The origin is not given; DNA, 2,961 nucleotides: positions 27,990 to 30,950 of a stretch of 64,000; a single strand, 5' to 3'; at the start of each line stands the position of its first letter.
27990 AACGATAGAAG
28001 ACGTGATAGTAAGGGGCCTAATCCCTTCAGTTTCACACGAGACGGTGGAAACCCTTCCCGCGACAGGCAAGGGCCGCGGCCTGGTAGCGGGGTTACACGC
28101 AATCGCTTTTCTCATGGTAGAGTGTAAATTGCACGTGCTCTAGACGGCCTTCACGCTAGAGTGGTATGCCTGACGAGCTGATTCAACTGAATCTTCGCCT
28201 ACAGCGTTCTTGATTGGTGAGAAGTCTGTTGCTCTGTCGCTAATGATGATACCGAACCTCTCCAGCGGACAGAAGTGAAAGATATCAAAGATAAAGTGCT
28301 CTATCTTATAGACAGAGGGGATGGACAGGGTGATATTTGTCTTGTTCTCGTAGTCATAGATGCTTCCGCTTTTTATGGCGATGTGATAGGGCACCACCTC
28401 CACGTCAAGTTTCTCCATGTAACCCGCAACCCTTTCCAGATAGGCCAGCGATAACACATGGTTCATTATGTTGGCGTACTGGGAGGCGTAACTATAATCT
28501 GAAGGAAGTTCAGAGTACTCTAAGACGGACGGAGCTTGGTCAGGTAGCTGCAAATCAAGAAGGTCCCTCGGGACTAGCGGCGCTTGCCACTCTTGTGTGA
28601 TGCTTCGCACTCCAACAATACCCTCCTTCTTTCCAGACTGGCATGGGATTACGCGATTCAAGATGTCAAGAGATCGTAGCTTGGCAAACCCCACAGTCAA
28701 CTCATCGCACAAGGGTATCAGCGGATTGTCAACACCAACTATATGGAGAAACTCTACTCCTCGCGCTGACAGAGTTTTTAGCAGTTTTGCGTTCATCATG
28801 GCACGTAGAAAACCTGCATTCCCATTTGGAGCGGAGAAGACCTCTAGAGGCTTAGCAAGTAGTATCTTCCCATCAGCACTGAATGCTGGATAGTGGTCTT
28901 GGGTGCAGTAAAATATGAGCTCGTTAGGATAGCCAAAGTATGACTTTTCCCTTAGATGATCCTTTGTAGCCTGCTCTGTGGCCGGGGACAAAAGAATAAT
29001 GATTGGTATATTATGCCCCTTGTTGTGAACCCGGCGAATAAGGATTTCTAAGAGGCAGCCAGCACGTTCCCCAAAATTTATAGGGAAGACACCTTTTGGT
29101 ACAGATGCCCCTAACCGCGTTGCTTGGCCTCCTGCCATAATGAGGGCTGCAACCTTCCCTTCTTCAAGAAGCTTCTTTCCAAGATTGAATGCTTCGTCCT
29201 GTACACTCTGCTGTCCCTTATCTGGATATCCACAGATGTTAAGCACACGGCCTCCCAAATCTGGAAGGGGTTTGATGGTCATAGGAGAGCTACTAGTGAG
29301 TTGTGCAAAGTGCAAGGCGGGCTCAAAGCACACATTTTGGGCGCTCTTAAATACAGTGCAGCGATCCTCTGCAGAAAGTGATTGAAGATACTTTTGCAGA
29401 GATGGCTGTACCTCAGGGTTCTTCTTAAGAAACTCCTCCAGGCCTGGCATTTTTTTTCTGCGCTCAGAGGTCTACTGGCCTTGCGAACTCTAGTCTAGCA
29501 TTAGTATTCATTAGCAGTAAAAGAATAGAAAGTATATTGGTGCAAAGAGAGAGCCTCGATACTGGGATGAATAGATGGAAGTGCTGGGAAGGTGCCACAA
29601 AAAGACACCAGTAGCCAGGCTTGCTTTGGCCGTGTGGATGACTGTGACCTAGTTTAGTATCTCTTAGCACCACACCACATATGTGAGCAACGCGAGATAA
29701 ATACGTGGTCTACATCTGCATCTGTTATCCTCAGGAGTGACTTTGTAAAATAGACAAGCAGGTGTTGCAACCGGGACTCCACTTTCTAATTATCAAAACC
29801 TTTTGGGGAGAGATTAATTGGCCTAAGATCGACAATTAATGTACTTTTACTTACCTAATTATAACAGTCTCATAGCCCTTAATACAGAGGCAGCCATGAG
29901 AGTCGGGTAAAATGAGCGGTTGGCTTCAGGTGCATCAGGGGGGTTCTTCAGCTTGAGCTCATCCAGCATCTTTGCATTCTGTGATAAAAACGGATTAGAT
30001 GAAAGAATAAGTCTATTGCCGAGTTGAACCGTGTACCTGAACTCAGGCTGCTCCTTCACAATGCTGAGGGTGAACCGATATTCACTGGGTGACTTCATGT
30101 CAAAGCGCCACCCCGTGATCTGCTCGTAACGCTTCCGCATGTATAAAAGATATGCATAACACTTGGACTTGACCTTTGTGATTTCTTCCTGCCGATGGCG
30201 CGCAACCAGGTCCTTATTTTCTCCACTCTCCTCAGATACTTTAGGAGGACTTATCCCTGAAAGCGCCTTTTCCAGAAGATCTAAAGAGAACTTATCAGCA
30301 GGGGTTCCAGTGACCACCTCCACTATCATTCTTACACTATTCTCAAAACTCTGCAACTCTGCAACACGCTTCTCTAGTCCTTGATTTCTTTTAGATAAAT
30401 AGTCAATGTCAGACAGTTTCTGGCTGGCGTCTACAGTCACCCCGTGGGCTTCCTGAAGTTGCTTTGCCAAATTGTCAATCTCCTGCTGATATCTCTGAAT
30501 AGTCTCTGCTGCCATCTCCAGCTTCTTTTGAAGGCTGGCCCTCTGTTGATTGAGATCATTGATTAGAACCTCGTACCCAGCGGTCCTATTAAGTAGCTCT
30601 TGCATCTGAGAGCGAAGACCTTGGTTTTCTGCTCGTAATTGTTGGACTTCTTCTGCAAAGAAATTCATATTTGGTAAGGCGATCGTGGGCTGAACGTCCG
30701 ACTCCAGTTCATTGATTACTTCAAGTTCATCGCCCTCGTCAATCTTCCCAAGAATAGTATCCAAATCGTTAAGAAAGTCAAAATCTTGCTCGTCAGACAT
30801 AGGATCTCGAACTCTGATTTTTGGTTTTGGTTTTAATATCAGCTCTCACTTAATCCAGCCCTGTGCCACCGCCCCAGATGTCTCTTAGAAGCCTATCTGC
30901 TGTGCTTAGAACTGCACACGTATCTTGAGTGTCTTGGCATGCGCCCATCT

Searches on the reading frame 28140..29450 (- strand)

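Call 28: search_protein_families(library=pfam, proteins=[window:28140-29450:-], max_evalue=0.001)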
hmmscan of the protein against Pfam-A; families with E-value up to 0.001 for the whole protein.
window:28140-29450:- (436 aa): 1 family
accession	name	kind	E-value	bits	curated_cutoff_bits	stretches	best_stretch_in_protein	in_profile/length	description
PF01704.24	UDPGP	-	1e-19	71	22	1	93-248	49-203/413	UTP--glucose-1-phosphate uridylyltransferase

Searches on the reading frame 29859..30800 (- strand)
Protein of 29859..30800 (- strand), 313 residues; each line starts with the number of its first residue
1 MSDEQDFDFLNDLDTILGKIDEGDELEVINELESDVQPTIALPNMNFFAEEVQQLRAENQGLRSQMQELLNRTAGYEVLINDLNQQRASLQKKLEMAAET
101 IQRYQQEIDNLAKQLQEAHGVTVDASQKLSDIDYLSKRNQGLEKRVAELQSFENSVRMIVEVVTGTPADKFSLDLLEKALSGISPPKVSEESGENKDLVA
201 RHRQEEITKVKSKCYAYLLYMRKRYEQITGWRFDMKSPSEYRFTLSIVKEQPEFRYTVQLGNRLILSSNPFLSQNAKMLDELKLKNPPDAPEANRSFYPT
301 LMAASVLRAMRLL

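Call 28: search_protein_families(library=pfam, proteins=[window:29859-30800:-], max_evalue=0.001)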
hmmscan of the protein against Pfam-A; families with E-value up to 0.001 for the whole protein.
window:29859-30800:- (313 aa): 1 family
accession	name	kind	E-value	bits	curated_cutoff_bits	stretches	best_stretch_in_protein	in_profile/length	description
PF18595.6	Nuf2_DHR10-like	-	3e-05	24.5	28.4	0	26-117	25-110/117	Nuf2, DHR10-like domain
